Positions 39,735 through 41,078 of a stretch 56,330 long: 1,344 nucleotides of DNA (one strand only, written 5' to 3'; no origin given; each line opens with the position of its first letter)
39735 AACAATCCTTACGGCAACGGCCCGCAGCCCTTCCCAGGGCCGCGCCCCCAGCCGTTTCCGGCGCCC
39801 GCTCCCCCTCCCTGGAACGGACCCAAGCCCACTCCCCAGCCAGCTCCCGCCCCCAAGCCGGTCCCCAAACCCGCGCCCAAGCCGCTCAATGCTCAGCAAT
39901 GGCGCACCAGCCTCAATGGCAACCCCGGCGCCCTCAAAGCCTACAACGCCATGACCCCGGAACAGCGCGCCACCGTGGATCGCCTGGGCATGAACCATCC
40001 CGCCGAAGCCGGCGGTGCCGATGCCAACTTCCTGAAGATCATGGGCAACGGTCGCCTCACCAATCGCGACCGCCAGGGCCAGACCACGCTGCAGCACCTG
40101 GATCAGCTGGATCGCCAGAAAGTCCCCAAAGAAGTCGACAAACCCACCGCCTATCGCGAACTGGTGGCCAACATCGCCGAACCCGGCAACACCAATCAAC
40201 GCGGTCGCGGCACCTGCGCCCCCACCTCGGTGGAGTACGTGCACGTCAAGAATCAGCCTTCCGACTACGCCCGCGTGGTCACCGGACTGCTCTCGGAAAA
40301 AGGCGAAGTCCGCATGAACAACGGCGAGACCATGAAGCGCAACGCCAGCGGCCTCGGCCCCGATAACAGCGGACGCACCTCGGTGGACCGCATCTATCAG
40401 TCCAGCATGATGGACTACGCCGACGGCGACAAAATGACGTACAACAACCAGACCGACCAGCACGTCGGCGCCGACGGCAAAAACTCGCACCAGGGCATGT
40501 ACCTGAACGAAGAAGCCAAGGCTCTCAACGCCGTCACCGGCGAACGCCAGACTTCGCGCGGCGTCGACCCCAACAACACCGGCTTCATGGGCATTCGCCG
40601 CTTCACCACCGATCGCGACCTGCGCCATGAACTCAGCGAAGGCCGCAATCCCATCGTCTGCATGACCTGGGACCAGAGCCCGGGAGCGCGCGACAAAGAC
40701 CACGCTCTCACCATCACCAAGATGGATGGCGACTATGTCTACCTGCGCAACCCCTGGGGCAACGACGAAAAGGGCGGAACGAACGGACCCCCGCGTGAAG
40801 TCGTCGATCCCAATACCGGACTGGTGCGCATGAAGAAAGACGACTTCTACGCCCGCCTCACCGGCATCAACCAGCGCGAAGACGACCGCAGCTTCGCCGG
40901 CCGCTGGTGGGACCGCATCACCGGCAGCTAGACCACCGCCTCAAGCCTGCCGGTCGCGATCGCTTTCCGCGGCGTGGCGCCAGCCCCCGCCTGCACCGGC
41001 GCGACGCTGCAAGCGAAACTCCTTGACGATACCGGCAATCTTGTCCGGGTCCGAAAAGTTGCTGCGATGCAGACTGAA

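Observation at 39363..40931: Calpain-like cysteine protease fused to a Q/N/M-rich prion-like low-complexity domain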

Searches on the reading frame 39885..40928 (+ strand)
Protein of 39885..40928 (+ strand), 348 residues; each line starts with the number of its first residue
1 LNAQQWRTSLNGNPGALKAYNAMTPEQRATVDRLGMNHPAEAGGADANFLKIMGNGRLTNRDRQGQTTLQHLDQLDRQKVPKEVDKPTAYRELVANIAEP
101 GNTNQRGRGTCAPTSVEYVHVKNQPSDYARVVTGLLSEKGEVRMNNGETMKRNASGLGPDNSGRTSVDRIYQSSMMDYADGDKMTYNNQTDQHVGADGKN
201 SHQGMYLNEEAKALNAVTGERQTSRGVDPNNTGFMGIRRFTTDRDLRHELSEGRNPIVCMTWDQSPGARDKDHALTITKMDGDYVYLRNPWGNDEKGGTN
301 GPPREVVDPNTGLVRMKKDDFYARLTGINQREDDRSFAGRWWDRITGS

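Call 9: find_homologous_proteins(query=window:39885-40928:+)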
Query window:39885-40928:+ (348 aa): 22 proteins with E <= 0.001 among 1664 candidates.
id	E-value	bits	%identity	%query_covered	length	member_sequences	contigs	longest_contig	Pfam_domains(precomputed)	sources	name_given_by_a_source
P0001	5.4e-235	797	100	100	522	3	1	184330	-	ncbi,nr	ncbi:MAG: hypothetical protein J0I12_13010 [Candidatus Eremiobacteraeota bacterium]|nr:hypothetical 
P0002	3.8e-178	611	75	100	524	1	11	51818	-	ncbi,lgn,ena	-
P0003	4.4e-178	610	74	100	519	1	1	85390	-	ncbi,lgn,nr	ncbi:hypothetical protein JST97_18555 [bacterium]|nr:hypothetical protein [bacterium]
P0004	3.0e-177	608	75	100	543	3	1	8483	-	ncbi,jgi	jgi:hypothetical protein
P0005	4.5e-176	604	74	100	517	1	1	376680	-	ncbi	ncbi:MAG: hypothetical protein U0931_11210 [Vulcanimicrobiota bacterium]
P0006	1.1e-172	592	75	100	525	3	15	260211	-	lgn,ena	-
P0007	1.1e-164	566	70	100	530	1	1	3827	-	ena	-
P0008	3.3e-159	548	69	99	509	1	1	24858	-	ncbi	-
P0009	7.6e-158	544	68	100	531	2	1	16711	-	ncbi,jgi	jgi:hypothetical protein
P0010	1.6e-130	454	72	77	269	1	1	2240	-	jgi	-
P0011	6.8e-111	389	52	99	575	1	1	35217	-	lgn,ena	-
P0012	6.8e-95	337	47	99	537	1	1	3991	-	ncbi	ncbi:MAG: hypothetical protein AB1758_19210 [Candidatus Eremiobacterota bacterium]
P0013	1.8e-81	293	44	100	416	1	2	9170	-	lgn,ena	-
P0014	1.5e-61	227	43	78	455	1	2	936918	-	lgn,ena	-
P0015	4.0e-59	219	37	99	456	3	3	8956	-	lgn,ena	-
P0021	2.0e-53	200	38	97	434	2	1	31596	-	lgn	-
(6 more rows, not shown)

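Call 15: search_solved_structures(query=A2, max_evalue=10, show_alignments=3)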
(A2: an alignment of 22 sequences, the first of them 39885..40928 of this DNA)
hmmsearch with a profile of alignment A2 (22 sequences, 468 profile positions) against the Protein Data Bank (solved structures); distinct sequences matched with E-value up to 10: 5.
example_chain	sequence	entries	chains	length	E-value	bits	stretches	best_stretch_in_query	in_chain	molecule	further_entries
5kba_A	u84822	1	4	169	0.012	18.2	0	147-186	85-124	Designed protein ANK1C2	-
5hs0_A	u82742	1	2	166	0.39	13.2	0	146-185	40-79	Ankyrin domain protein ank1C4_7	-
3opk_A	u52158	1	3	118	1.2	11.6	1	108-153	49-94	Divalent-cation tolerance protein cutA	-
4y65_A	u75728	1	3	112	1.4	11.4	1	107-153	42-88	Divalent-cation tolerance protein CutA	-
7nj0_C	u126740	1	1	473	7.8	8.9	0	31-119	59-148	G2/mitotic-specific cyclin-B1,G2/mitotic-specific cyclin-B1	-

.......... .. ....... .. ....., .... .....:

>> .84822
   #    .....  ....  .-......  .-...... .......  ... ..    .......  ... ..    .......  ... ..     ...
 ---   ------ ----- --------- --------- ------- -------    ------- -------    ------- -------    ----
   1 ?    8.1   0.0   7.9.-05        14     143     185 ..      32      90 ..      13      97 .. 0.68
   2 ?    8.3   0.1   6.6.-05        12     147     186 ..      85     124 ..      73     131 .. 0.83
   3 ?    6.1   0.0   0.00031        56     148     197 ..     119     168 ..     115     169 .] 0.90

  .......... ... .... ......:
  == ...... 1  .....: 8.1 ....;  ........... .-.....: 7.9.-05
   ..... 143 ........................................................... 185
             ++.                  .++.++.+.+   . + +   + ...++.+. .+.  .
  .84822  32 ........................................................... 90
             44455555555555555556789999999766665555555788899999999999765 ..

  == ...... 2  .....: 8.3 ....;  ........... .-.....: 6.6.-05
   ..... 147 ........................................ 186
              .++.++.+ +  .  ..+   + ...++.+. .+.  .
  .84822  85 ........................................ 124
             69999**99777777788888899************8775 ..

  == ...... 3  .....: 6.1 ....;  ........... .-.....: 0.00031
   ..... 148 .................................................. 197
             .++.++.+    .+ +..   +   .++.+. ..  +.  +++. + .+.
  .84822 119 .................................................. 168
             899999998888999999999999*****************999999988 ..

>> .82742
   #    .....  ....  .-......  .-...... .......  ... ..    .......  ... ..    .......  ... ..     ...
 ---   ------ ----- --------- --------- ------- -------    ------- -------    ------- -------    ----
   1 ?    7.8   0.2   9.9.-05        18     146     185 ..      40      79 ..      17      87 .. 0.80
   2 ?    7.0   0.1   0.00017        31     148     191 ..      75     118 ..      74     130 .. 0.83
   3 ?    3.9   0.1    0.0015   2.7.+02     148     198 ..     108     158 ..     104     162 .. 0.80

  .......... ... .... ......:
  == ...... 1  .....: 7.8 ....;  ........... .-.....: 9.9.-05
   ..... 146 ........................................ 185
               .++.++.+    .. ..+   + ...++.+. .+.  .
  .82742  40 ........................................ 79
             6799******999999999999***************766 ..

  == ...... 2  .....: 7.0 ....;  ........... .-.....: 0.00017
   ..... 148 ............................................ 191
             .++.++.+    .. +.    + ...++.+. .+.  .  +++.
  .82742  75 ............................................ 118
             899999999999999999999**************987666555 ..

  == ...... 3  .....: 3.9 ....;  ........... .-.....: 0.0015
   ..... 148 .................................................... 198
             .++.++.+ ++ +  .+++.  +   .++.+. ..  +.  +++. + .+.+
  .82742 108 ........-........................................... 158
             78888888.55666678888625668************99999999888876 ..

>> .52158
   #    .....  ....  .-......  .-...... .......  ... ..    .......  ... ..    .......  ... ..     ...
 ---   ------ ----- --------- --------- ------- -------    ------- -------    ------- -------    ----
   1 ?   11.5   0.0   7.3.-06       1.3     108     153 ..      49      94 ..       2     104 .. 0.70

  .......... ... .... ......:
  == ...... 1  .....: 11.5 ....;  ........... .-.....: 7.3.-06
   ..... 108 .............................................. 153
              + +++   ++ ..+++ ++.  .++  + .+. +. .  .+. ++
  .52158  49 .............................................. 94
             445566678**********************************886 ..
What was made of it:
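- Tried and rejected: With the 22-sequence profile, only a spurious single ankyrin-like motif match (call 15).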

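Call 22: predict_structure(alignment_id=A2)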
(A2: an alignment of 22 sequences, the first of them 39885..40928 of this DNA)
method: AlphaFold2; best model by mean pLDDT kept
length: 348 residues; sequences in the alignment: 22
mean_pLDDT: 88.7   pTM: 0.90
mean pLDDT of the five models: 88.7, 88.0, 86.1, 85.0, 84.6
residues with pLDDT >= 90: 207; 70-90: 121; 50-70: 19; < 50: 1
segments of 3 or more residues with pLDDT < 50: none
pLDDT, mean of each block of 10 residues (from residue 1): 95 96 97 96 93 95 96 98 94 95 74 93 96 97 95 91 89 94 85 84 86 93 80 65 89 90 73 90 93 75 87 91 88 75 72
secondary structure, 60 per line:
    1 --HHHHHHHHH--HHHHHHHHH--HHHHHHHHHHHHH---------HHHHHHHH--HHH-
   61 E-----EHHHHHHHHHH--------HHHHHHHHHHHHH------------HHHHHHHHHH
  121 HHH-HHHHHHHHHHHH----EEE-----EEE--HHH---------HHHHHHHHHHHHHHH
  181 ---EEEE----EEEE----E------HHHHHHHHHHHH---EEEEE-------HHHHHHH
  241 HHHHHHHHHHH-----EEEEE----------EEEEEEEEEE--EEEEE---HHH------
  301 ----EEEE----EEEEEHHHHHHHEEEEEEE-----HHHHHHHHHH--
elements in order: H3-11 H14-22 H25-37 H47-54 H68-77 H86-98 H111-123 H125-136 E141-143 E149-151 H166-180 E184-187 E192-195 H207-218 E222-226 H234-251 E257-261 E272-281 E284-288 E305-308 E313-317 H318-324 E325-331 H337-346
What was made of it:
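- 39885..40187 (+): Residues 175-275: six-helix N-terminal subdomain of the conserved domain. AF2 model, pLDDT mostly above 90 (call 22).
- The AF2 model of residues 175-522 has pLDDT 88.7 and pTM 0.90 (call 22).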

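Call 25: fold_search(model_id=the predicted structure, library=pdb)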
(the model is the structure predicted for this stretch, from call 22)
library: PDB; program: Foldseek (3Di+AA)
matches with E <= 10: 464; with E <= 0.001: 4
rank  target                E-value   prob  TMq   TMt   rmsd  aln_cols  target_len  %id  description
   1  6bkj_C                6.5e-04  1.00  0.35  0.40   8.0       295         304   12  Crystal Structure of Human Calpain-3 Protease Core in Complex with Leupeptin (released 2018-02-07)
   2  6bgp_A                8.0e-04  1.00  0.38  0.43   9.1       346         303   12  Crystal Structure of Human Calpain-3 Protease Core Mutant-C129A (released 2018-02-07)
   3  6bkj_D                8.4e-04  1.00  0.33  0.37   8.5       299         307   13  Crystal Structure of Human Calpain-3 Protease Core in Complex with Leupeptin (released 2018-02-07)
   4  6bjd_A                9.3e-04  1.00  0.38  0.41   8.8       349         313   12  Crystal Structure of Human Calpain-3 Protease Core in Complex with E-64 (released 2018-02-07)
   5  6bjd_B                1.1e-03  1.00  0.37  0.41   7.0       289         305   11  Crystal Structure of Human Calpain-3 Protease Core in Complex with E-64 (released 2018-02-07)
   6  8ssk_A                1.1e-03  0.96  0.23  0.26  15.6       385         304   10  Citrobacter rodentium contact dependent growth inhibition (CDI) entry and toxin (CdiA-CT) domains (released 2024-05-15)
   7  6bjd_C                1.3e-03  1.00  0.36  0.40   7.4       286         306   12  Crystal Structure of Human Calpain-3 Protease Core in Complex with E-64 (released 2018-02-07)
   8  8ssk_C                1.3e-03  0.96  0.24  0.27  15.9       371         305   10  Citrobacter rodentium contact dependent growth inhibition (CDI) entry and toxin (CdiA-CT) domains (released 2024-05-15)
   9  2p0r_A                1.6e-03  1.00  0.22  0.24   6.1       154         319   18  Structure of Human Calpain 9 in complex with Leupeptin (released 2007-03-20)
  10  6bjd_D                1.7e-03  1.00  0.36  0.40   7.4       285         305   11  Crystal Structure of Human Calpain-3 Protease Core in Complex with E-64 (released 2018-02-07)
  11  8ssk_D                1.7e-03  0.94  0.23  0.26  15.3       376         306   11  Citrobacter rodentium contact dependent growth inhibition (CDI) entry and toxin (CdiA-CT) domains (released 2024-05-15)
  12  6bkj_B                2.2e-03  1.00  0.39  0.43   8.0       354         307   12  Crystal Structure of Human Calpain-3 Protease Core in Complex with Leupeptin (released 2018-02-07)
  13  6bgp_C                2.5e-03  1.00  0.38  0.41   9.3       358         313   11  Crystal Structure of Human Calpain-3 Protease Core Mutant-C129A (released 2018-02-07)
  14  3erv                  2.6e-03  1.00  0.24  0.40   5.0       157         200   10  Crystal structure of an putative C39-like peptidase from Bacillus anthracis (released 2008-10-14)
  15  6bdt_A                2.6e-03  1.00  0.40  0.45   8.4       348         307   12  Crystal Structure of Human Calpain-3 Protease Core Mutant-C129S (released 2018-02-07)
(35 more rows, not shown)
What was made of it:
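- The top Foldseek hits against PDB are calpain-3, -9 and -1 cores (call 25).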

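Call 26: find_encoding_contigs(protein=P0005, flank=8000, max_places=3)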
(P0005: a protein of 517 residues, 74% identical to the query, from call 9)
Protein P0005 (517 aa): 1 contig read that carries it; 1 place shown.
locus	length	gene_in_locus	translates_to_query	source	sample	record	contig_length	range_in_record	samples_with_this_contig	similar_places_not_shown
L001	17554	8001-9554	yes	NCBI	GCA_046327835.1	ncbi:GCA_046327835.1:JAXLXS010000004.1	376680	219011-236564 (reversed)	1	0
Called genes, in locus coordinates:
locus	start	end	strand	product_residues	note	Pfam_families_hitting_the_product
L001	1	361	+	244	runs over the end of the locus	-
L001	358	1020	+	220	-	-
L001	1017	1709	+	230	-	-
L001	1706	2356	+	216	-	-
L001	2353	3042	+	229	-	-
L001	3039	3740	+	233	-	-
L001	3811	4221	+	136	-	-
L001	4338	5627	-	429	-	PF02321:OEP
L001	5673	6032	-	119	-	-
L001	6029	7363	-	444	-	-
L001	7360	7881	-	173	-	-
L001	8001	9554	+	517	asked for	-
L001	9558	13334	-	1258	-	-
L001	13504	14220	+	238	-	-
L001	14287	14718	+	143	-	-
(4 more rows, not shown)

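Call 28: search_protein_representatives(alignment_id=A3)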
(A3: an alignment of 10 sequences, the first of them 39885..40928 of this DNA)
Query: 10 sequences, 349 profile positions. Proteins with E-value up to 0.001 (for the whole library): 1554; up to 1e-10: 1102; up to 1e-30: 288. The best 150 are listed.
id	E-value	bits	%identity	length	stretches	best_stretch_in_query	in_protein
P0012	8.8e-159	544.9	-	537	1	2-349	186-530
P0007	7.0e-158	541.9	-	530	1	1-347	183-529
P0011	2.8e-155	533.4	-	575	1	1-346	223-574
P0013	1.7e-145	501.2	-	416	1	2-349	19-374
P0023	2.5e-143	494.0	-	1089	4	6-327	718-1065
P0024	4.3e-140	483.4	-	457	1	2-349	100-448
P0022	1.7e-139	481.4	-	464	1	2-348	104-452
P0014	1.8e-129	448.4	-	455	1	15-347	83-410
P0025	6.3e-114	397.3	-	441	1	3-347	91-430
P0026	1.1e-105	370.2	-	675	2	5-329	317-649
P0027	2.8e-104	365.6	-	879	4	14-224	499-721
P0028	5.0e-103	361.5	-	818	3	3-328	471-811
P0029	5.2e-98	345.0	-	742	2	4-328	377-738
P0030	1.8e-97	343.2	-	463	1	11-347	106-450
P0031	3.6e-89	315.9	-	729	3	6-307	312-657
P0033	2.4e-87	310.0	-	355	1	44-328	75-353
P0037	1.6e-83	297.4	-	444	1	8-338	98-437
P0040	1.2e-80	287.9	-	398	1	21-327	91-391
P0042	5.6e-79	282.4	-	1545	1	43-344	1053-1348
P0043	1.1e-77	278.2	-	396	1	41-334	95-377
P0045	1.0e-75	271.7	-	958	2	14-334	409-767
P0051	2.7e-71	257.2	-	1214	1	41-328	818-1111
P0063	5.1e-65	236.5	-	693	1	8-337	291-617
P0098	5.7e-51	190.3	-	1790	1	18-333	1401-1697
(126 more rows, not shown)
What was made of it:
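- Family size: 1554 clusters at E<=1e-3 (call 28).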

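Call 31: search_protein_families(library=pfam, proteins=[P0023, P0026, P0027, P0028, P0042, P0045, P0051, P0098, P0063], max_evalue=0.01)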
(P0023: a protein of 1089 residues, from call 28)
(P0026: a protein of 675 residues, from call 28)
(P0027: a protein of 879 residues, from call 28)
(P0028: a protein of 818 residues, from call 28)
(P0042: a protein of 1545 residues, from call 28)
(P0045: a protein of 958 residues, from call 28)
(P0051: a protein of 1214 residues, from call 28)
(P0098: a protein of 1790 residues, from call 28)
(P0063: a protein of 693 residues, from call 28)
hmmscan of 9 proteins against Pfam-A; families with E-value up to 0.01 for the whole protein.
P0023 (1089 aa): 1 family
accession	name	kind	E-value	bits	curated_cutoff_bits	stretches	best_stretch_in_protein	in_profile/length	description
PF13376.11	OmdA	-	2.6e-09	37.3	25.6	0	531-559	9-37/60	Bacteriocin-protection, YdeI or OmpD-Associated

P0026 (675 aa): 1 family
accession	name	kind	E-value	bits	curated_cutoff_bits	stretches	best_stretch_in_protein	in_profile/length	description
PF13376.11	OmdA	-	7e-06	26.3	25.6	0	316-350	6-40/60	Bacteriocin-protection, YdeI or OmpD-Associated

P0027 (879 aa): 1 family
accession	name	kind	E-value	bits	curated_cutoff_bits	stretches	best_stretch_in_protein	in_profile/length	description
PF13529.12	Peptidase_C39_2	-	0.0047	17.9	24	0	786-832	85-143/143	Peptidase_C39 like family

P0028 (818 aa): 2 families
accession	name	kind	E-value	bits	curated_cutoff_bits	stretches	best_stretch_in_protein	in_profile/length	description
PF13376.11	OmdA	-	1.1e-09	38.5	25.6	1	269-294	9-34/60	Bacteriocin-protection, YdeI or OmpD-Associated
PF11304.13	DUF3106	-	0.0079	17.1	24.3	0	459-500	62-103/104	Protein of unknown function (DUF3106)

P0042 (1545 aa): 2 families
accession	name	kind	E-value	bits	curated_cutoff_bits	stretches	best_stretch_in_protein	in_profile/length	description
PF00191.25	Annexin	-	2.3e-54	181.8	25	5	333-385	6-58/66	Annexin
PF00226.36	DnaJ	-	3.5e-11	43.5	27.8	1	1491-1544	1-53/63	DnaJ domain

P0045 (958 aa): 0 families

P0051 (1214 aa): 1 family
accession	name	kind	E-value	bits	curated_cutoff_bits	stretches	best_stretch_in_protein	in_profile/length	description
PF00191.25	Annexin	-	4.6e-66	219.3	25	5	143-198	2-57/66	Annexin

P0098 (1790 aa): 1 family
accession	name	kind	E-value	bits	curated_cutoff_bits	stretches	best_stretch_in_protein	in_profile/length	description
PF00191.25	Annexin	-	2e-06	28.2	25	1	994-1042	9-57/66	Annexin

P0063 (693 aa): 0 families

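Call 35: find_encoding_contigs(protein=P0011, flank=6000, max_places=2)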
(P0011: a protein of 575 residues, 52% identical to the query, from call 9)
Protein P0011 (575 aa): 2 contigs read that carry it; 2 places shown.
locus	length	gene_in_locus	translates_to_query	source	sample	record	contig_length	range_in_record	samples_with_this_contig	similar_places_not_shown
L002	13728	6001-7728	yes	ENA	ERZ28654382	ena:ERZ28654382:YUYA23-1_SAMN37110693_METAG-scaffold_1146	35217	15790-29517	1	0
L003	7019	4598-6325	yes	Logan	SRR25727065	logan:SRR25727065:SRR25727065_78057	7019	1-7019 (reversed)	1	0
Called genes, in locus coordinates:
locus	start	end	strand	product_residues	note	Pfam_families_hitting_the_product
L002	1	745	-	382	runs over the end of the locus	PF04909:Amidohydro_2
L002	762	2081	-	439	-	PF16952:Gln-synt_N_2, PF00120:Gln-synt_C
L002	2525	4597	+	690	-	PF09371:Tex_N, PF22706:Tex_central_region, PF14635:HHH_7 (faint), PF16921:Tex_YqgF, PF12836:HHH_3, PF17674:HHH_9, PF00575:S1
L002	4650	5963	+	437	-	-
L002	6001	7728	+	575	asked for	-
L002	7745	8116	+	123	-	-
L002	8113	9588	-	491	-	PF00072:Response_reg, PF00989:PAS (faint), PF13188:PAS_8 (weak), PF02518:HATPase_c, PF13581:HATPase_c_2 (faint)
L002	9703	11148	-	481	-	PF00072:Response_reg, PF13188:PAS_8 (faint), PF08448:PAS_4, PF13426:PAS_9 (weak), PF13581:HATPase_c_2, PF02518:HATPase_c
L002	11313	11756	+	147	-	-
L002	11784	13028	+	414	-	PF17963:Big_9, PF17892:Cadherin_5 (weak), PF13229:Beta_helix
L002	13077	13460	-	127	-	PF13223:DUF4031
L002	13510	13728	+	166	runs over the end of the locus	-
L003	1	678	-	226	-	?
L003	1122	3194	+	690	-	PF09371:Tex_N, PF22706:Tex_central_region, PF14635:HHH_7 (faint), PF16921:Tex_YqgF, PF12836:HHH_3, PF17674:HHH_9, PF00575:S1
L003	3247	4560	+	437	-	-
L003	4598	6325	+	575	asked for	-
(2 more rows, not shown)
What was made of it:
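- In L002 a small conserved gene lies immediately downstream of the enzyme gene (call 35).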

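Call 37: find_encoding_contigs(protein=P0021, flank=6000, max_places=2)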
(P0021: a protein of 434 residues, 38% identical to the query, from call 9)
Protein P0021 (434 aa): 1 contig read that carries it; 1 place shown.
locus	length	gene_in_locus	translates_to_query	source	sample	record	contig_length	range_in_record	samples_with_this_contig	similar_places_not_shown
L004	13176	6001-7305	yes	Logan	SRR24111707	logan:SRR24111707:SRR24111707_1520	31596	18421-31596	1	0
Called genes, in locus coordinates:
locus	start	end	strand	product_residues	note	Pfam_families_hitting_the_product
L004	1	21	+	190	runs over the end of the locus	-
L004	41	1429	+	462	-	PF08323:Glyco_transf_5, PF13439:Glyco_transf_4, PF13579:Glyco_trans_4_4, PF00534:Glycos_transf_1, PF13692:Glyco_trans_1_4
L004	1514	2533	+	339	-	PF00296:Bac_luciferase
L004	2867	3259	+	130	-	-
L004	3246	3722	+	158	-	PF00075:RNase_H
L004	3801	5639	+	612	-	PF16697:Yop-YscD_cpl, PF00498:FHA, PF16697:Yop-YscD_cpl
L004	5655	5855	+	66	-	PF09962:DUF2196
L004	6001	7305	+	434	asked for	-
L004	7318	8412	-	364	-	PF13302:Acetyltransf_3, PF13420:Acetyltransf_4, PF00583:Acetyltransf_1, PF13673:Acetyltransf_10 (faint), PF13508:Acetyltransf_7, PF13302:Acetyltransf_3, PF13420:Acetyltransf_4 (weak), PF00583:Acetyltransf_1, +1 more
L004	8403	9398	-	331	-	PF00296:Bac_luciferase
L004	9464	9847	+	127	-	PF00166:Cpn10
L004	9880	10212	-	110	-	PF02416:TatA_B_E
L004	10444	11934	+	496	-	PF01938:TRAM, PF05958:tRNA_U5-meth_tr, PF13847:Methyltransf_31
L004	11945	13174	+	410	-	?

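Call 38: find_encoding_contigs(protein=P0014, flank=6000, max_places=2)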
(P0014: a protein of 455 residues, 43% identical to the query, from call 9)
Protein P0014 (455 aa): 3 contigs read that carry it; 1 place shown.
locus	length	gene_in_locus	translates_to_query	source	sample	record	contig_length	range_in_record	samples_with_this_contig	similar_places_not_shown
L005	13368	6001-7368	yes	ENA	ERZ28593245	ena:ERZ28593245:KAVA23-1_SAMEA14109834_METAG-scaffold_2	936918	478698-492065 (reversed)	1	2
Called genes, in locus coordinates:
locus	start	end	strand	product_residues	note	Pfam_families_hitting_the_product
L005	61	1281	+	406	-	PF01071:GARS_A (weak), PF02222:ATP-grasp (weak)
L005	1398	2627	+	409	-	PF04055:Radical_SAM (weak)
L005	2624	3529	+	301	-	PF13566:DUF4130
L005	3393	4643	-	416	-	-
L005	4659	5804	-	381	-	PF00083:Sugar_tr (faint), PF07690:MFS_1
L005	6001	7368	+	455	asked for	-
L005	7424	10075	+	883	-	-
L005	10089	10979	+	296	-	PF00005:ABC_tran, PF13304:AAA_21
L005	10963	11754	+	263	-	PF12730:ABC2_membrane_4 (weak)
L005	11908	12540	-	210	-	PF00899:ThiF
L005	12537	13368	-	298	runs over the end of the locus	-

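Call 40: find_encoding_contigs(protein=P0012, flank=6000, max_places=2)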
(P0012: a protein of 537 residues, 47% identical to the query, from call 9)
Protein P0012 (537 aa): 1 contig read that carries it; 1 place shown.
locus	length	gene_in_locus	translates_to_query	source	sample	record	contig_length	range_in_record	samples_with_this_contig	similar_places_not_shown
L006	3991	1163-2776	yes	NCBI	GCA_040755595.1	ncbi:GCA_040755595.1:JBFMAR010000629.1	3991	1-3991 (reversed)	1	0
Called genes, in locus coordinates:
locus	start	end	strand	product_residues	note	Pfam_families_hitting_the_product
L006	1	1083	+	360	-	?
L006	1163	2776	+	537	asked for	-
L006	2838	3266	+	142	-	-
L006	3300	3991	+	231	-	PF02743:dCache_1, PF17203:sCache_3_2, PF00672:HAMP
